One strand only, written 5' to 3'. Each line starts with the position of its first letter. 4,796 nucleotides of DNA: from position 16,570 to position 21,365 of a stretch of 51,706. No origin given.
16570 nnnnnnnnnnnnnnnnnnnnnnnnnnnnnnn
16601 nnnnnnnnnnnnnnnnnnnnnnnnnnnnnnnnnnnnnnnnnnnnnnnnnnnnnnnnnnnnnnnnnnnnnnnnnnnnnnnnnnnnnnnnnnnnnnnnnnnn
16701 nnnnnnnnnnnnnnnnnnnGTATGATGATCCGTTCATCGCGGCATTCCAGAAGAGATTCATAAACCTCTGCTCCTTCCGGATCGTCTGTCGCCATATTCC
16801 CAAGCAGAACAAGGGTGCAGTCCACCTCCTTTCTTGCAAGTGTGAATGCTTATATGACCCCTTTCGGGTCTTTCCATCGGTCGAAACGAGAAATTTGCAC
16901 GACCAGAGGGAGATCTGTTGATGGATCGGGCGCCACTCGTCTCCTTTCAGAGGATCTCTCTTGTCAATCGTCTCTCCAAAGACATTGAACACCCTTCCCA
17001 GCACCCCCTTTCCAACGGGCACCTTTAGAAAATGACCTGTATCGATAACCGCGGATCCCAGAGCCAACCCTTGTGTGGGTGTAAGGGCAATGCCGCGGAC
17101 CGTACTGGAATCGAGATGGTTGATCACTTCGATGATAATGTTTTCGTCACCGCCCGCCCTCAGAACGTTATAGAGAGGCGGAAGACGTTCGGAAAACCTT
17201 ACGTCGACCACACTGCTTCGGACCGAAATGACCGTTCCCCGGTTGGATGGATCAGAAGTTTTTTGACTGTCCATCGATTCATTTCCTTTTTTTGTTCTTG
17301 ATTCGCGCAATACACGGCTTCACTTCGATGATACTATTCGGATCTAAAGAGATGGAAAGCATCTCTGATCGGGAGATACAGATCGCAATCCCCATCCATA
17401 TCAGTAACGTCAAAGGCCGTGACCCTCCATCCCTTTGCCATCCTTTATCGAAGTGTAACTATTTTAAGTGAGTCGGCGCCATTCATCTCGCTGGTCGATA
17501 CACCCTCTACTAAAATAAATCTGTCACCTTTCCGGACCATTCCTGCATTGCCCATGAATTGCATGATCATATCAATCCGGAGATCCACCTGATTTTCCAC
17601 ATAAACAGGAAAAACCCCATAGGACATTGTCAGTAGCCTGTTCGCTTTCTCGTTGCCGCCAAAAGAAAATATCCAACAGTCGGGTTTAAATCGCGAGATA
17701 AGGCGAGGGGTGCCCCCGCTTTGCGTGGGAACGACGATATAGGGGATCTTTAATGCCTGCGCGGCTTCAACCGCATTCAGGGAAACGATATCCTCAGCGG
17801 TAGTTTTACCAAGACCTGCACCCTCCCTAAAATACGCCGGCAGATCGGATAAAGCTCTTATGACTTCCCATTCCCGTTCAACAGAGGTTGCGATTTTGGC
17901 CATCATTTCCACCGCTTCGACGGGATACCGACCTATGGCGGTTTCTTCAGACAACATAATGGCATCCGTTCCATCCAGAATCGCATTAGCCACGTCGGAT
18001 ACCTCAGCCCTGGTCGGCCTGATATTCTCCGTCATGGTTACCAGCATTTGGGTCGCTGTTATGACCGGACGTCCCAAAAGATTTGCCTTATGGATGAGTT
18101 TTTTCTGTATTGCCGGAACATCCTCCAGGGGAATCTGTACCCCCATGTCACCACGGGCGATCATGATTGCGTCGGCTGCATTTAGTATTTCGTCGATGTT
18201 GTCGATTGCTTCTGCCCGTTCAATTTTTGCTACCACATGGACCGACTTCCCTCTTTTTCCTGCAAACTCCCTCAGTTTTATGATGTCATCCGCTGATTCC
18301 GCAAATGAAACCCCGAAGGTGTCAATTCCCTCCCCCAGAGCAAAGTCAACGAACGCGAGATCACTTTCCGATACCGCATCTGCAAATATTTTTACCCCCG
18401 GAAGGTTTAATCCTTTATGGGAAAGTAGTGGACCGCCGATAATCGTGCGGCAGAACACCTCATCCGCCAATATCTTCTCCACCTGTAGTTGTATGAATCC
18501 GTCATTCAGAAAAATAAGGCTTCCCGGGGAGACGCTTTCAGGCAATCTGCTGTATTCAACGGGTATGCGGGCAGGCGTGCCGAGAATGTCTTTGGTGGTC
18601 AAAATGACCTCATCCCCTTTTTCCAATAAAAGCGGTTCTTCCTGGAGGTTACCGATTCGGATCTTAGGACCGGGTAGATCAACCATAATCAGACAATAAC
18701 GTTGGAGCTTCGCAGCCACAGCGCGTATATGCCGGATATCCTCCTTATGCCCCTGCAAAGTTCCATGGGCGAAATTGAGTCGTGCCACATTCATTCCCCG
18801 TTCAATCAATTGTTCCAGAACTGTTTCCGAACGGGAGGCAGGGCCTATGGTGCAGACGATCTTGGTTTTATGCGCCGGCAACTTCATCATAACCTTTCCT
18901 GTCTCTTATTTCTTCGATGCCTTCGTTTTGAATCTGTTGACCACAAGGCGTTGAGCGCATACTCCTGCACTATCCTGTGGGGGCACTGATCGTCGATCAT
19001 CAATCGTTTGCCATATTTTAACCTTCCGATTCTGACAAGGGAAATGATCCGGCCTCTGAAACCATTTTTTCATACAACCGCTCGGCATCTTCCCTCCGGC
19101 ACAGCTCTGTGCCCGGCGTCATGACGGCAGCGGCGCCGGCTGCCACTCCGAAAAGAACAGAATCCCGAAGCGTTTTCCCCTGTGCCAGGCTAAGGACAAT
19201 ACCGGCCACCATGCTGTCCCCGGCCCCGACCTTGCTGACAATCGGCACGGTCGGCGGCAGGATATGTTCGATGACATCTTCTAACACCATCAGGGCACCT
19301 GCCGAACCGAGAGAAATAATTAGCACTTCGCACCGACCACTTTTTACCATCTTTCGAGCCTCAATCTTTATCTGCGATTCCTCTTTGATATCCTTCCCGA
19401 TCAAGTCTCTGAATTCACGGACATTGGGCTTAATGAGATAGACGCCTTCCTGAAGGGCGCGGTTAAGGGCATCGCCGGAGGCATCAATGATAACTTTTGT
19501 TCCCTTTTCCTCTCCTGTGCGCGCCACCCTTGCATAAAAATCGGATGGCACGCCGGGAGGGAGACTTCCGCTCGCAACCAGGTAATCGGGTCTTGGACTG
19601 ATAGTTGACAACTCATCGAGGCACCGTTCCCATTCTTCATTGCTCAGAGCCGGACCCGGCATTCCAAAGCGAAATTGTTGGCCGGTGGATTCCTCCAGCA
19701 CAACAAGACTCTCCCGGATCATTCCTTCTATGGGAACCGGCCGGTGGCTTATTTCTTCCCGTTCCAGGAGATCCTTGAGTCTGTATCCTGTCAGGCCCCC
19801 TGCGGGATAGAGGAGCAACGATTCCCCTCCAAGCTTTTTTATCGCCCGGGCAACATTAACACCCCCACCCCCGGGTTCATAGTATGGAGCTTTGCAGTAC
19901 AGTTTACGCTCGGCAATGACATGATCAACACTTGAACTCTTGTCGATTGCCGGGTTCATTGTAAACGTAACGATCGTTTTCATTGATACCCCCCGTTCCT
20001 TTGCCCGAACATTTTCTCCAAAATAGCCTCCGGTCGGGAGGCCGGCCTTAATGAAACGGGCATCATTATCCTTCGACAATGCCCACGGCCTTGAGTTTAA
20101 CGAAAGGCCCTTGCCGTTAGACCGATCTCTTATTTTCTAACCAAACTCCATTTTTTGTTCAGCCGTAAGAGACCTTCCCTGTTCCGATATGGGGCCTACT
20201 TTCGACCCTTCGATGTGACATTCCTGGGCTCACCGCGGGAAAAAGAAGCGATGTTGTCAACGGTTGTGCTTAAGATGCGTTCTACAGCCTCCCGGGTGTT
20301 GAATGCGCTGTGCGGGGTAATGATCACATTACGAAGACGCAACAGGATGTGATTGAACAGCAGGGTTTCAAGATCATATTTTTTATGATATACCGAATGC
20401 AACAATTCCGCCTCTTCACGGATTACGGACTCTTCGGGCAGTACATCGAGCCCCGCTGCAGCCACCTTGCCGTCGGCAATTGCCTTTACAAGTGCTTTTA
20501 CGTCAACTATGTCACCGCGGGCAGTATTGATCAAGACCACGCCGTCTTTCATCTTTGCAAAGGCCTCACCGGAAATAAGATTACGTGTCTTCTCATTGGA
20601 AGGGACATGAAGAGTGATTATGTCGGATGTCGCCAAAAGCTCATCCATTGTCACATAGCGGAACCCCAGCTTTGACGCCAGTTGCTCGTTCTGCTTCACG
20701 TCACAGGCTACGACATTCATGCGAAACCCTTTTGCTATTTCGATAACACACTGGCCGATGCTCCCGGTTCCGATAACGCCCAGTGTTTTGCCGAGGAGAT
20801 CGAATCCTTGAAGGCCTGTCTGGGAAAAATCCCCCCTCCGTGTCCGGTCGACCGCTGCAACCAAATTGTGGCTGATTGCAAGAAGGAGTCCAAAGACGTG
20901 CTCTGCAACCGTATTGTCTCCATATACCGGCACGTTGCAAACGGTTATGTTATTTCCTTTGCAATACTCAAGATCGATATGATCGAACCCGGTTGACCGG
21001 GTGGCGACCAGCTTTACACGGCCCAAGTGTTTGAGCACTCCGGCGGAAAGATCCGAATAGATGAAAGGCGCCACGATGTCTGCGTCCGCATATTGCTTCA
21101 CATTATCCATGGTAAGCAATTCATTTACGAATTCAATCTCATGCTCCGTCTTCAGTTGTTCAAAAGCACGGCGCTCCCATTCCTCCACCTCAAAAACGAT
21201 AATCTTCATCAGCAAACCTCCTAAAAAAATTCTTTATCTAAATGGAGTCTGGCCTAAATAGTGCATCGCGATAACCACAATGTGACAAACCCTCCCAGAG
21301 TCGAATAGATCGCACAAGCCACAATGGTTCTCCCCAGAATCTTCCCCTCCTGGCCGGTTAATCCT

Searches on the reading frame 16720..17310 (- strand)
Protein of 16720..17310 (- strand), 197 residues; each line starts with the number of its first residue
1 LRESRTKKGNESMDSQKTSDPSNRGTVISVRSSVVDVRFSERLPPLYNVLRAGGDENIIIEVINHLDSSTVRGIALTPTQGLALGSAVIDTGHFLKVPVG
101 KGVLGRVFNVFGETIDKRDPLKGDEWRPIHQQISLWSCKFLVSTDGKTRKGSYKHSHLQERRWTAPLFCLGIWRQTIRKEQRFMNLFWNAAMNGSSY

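Call 45: search_protein_families(library=pfam, proteins=[window:16720-17310:-], max_evalue=0.00001)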
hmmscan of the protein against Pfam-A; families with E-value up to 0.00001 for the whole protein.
window:16720-17310:- (197 aa): 1 family
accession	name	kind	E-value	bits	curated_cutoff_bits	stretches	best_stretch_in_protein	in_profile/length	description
PF02874.29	ATP-synt_ab_N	-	1e-10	42.4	20.9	1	28-92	2-69/69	ATP synthase alpha/beta family, beta-barrel domain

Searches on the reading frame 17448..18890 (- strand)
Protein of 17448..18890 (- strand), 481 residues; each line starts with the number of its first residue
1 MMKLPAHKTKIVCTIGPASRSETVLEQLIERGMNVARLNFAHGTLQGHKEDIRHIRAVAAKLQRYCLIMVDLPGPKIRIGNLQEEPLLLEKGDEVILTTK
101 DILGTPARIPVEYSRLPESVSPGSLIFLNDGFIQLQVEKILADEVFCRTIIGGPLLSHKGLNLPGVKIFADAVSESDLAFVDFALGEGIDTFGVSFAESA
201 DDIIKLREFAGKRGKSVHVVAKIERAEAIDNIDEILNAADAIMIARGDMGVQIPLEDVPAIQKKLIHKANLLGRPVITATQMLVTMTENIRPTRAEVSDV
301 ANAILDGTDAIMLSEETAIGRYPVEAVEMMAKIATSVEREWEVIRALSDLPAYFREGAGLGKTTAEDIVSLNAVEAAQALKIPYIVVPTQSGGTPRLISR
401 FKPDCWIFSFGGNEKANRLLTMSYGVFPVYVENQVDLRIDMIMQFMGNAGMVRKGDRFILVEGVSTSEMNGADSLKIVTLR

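Call 45: search_protein_families(library=pfam, proteins=[window:17448-18890:-], max_evalue=0.00001)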
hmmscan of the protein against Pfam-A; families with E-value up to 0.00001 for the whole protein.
window:17448-18890:- (481 aa): 2 families
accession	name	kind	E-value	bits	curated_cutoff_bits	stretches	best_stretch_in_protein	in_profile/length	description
PF00224.27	PK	-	1.6e-113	379.5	30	1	7-327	2-328/328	Pyruvate kinase, barrel domain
PF02887.21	PK_C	-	3.4e-25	88.8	28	1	369-478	3-114/114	Pyruvate kinase, alpha/beta domain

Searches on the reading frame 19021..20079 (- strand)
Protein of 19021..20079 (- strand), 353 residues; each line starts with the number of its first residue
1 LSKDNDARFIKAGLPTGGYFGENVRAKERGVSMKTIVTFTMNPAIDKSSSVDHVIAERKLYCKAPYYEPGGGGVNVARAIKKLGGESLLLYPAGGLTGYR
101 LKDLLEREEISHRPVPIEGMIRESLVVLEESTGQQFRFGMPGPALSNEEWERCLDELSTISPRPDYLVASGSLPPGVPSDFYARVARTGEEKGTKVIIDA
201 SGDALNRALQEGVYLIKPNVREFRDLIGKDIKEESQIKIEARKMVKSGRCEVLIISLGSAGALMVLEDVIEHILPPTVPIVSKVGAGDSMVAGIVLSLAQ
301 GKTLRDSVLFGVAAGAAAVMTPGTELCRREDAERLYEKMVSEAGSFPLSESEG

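Call 45: search_protein_families(library=pfam, proteins=[window:19021-20079:-], max_evalue=0.00001)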
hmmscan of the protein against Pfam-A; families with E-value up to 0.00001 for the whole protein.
window:19021-20079:- (353 aa): 2 families
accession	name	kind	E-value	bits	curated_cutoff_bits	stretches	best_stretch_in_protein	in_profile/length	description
PF00294.29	PfkB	-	7.2e-46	157.3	25.8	1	52-327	13-298/302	pfkB family carbohydrate kinase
PF08543.17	Phos_pyr_kin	-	2.7e-08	33.9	27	1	192-308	99-221/246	Phosphomethylpyrimidine kinase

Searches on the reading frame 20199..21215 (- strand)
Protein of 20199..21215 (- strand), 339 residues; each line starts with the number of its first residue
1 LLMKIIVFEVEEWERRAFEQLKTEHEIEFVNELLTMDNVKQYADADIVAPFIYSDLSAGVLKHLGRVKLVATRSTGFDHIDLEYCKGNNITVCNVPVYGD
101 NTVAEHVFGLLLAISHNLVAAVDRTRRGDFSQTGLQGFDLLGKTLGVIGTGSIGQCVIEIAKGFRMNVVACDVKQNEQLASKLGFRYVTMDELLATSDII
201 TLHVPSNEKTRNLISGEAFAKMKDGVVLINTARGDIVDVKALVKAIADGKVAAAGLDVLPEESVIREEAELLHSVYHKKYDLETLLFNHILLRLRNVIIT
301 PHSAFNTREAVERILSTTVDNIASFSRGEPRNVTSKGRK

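Call 45: search_protein_families(library=pfam, proteins=[window:20199-21215:-], max_evalue=0.00001)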
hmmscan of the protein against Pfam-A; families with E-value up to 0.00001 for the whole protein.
window:20199-21215:- (339 aa): 4 families
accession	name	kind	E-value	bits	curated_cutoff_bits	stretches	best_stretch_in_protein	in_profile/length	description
PF02826.25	2-Hacid_dh_C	-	5.4e-54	182.7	25.1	1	108-304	1-178/178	D-isomer specific 2-hydroxyacid dehydrogenase, NAD binding domain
PF00389.36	2-Hacid_dh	-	1.3e-29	103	24.6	1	7-332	3-131/134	D-isomer specific 2-hydroxyacid dehydrogenase, catalytic domain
PF03446.21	NAD_binding_2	-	1.3e-06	29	21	1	145-252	2-113/161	NAD binding domain of 6-phosphogluconate dehydrogenase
PF07991.19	KARI_N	-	8.1e-06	25.9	20.6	0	140-229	2-92/165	Acetohydroxy acid isomeroreductase, NADPH-binding domain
